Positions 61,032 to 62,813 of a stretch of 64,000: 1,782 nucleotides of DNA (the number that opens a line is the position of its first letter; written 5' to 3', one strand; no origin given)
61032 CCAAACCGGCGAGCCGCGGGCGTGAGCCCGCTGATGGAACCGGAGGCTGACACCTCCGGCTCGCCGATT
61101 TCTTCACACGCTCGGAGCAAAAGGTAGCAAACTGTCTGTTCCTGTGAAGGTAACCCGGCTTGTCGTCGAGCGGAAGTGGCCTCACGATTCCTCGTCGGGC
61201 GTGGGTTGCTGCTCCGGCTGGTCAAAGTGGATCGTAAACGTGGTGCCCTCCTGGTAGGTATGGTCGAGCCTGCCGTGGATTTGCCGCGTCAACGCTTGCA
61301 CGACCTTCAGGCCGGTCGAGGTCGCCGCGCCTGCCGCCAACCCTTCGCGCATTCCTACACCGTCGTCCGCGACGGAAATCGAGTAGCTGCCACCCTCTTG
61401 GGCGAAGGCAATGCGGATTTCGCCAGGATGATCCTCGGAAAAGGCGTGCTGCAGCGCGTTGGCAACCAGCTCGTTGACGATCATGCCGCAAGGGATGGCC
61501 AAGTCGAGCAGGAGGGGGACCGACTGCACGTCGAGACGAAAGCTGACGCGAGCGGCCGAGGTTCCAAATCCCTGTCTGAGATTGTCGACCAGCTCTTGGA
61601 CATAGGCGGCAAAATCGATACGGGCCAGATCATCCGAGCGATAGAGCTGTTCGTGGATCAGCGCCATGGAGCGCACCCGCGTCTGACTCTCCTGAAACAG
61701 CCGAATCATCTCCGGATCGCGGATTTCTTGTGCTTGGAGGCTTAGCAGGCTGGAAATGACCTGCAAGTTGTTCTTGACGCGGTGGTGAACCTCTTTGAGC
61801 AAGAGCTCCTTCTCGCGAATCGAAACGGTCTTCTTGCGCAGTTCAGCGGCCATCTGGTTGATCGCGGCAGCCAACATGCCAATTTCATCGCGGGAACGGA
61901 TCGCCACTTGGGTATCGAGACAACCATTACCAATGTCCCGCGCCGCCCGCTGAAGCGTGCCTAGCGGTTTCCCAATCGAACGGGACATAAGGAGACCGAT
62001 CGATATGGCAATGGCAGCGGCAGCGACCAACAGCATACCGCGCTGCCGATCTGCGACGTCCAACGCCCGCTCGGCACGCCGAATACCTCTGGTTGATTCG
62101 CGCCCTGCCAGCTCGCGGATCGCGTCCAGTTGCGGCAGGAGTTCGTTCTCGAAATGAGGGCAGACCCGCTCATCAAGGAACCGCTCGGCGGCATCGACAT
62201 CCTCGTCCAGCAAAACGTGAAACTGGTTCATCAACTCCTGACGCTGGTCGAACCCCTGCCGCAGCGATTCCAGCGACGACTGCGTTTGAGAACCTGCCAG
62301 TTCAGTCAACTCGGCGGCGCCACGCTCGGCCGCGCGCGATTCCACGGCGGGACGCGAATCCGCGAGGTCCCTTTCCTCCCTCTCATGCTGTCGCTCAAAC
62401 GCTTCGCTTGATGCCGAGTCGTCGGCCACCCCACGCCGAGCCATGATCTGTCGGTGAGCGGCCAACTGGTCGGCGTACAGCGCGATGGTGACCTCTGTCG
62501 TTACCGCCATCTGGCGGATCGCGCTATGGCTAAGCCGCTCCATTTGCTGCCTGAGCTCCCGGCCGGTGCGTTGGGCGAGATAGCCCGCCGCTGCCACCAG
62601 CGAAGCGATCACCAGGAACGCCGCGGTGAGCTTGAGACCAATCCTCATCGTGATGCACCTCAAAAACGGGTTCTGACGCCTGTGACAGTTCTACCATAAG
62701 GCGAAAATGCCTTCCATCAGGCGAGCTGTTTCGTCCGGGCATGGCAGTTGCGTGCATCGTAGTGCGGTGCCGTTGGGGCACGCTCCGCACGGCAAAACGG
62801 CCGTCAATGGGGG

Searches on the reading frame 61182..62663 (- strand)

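Call 32: search_protein_families(library=pfam, proteins=[window:61182-62663:-], max_evalue=0.001)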
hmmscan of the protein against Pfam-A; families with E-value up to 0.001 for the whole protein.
window:61182-62663:- (493 aa): 5 families
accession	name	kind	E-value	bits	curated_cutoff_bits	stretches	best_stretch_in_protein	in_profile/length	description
PF07568.18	HisKA_2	-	1.1e-31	109.2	22.3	1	291-364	1-74/76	Histidine kinase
PF00672.30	HAMP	-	3e-14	53.5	25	1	225-276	1-52/53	HAMP domain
PF02518.31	HATPase_c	-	2.2e-12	47.8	26.4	1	394-483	8-110/111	Histidine kinase-, DNA gyrase B-, and HSP90-like ATPase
PF13581.12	HATPase_c_2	-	1.3e-07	32.1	27.4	1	393-462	33-112/127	Histidine kinase-like ATPase domain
PF07536.20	HWE_HK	-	6.8e-06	27.2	22.8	1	291-360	1-67/83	HWE histidine kinase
